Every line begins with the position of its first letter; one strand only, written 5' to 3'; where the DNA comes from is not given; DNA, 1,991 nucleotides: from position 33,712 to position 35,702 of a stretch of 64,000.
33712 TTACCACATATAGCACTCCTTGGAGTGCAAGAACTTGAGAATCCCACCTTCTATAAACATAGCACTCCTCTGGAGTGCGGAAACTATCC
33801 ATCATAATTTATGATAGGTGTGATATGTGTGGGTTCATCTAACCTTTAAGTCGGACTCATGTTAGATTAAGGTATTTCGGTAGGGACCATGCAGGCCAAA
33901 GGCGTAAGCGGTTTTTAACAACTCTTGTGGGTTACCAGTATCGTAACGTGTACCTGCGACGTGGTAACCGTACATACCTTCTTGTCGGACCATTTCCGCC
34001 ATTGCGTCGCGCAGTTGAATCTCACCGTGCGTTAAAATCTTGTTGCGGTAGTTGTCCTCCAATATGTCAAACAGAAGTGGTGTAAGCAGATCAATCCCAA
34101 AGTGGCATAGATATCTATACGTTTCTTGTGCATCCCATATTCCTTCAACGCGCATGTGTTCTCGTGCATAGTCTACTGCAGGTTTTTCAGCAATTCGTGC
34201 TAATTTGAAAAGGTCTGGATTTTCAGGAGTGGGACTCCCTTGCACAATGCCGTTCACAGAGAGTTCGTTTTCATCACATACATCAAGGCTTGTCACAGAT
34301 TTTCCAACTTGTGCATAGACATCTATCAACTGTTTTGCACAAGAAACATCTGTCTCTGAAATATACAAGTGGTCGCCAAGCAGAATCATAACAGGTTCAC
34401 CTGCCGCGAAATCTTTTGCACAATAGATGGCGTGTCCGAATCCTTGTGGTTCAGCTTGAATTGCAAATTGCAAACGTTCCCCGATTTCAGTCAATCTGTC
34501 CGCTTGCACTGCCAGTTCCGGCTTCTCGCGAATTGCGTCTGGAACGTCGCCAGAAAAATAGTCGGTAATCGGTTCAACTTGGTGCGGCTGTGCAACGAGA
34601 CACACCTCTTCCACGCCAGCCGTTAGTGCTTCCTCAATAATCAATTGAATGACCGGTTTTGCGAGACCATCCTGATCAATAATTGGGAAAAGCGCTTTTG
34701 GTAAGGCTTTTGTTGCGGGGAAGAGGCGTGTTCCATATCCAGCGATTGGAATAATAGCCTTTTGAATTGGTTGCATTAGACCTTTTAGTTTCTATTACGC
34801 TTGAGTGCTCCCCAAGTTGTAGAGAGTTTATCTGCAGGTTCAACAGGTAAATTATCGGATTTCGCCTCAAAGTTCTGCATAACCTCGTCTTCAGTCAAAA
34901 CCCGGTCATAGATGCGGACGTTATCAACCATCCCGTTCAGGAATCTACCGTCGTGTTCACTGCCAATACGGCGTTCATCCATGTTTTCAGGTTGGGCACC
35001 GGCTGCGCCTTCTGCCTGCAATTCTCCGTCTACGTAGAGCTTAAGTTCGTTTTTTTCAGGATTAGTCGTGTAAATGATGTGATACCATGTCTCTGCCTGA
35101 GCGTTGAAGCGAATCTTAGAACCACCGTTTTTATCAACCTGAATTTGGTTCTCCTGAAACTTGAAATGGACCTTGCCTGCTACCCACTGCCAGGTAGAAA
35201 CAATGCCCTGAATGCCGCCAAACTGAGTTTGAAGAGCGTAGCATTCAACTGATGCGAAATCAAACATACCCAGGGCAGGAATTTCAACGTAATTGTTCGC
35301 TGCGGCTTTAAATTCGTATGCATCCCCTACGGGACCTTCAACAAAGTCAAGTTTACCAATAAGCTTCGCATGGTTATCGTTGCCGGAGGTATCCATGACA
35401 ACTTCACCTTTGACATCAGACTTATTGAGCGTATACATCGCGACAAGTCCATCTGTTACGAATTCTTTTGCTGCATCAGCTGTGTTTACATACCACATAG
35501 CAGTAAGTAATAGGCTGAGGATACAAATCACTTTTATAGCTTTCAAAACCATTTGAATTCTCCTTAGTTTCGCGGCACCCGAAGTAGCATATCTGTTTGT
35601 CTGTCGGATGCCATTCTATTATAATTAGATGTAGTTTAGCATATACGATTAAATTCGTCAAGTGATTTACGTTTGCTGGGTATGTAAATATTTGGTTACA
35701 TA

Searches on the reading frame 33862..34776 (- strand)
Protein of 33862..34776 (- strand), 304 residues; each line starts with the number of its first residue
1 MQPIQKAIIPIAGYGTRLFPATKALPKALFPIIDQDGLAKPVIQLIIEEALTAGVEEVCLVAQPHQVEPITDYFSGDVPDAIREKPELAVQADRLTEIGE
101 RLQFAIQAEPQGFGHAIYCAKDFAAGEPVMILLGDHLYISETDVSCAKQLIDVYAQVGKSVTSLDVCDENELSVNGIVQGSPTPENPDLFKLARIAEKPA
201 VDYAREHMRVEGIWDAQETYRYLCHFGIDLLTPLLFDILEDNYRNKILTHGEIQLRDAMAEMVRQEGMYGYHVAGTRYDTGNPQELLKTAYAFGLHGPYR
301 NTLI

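Call 5: search_protein_families(library=pfam, proteins=[window:33862-34776:-], max_evalue=0.001)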
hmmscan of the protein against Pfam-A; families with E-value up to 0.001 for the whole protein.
window:33862-34776:- (304 aa): 2 families
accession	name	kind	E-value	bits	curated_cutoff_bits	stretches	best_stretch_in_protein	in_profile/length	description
PF00483.29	NTP_transferase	-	8.4e-18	65.3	21.2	1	6-290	1-239/245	Nucleotidyl transferase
PF12804.13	NTP_transf_3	-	9e-05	23.1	27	1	7-144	1-104/160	MobA-like NTP transferase domain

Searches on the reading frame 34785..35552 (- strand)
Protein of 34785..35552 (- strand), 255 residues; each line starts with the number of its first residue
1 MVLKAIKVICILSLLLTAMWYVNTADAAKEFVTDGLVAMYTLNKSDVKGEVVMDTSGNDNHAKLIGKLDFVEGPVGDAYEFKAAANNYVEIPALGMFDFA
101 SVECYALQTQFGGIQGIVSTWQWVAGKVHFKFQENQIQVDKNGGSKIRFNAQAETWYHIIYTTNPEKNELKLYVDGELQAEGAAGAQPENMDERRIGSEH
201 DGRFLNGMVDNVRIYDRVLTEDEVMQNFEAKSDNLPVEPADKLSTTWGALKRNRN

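Call 5: search_protein_families(library=pfam, proteins=[window:34785-35552:-], max_evalue=0.001)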
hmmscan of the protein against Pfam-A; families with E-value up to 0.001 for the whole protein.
window:34785-35552:- (255 aa): 1 family
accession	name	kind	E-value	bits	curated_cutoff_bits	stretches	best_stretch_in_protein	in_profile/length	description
PF13385.13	Laminin_G_3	-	1e-16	61.9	27.6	1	102-224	21-150/151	Concanavalin A-like lectin/glucanases superfamily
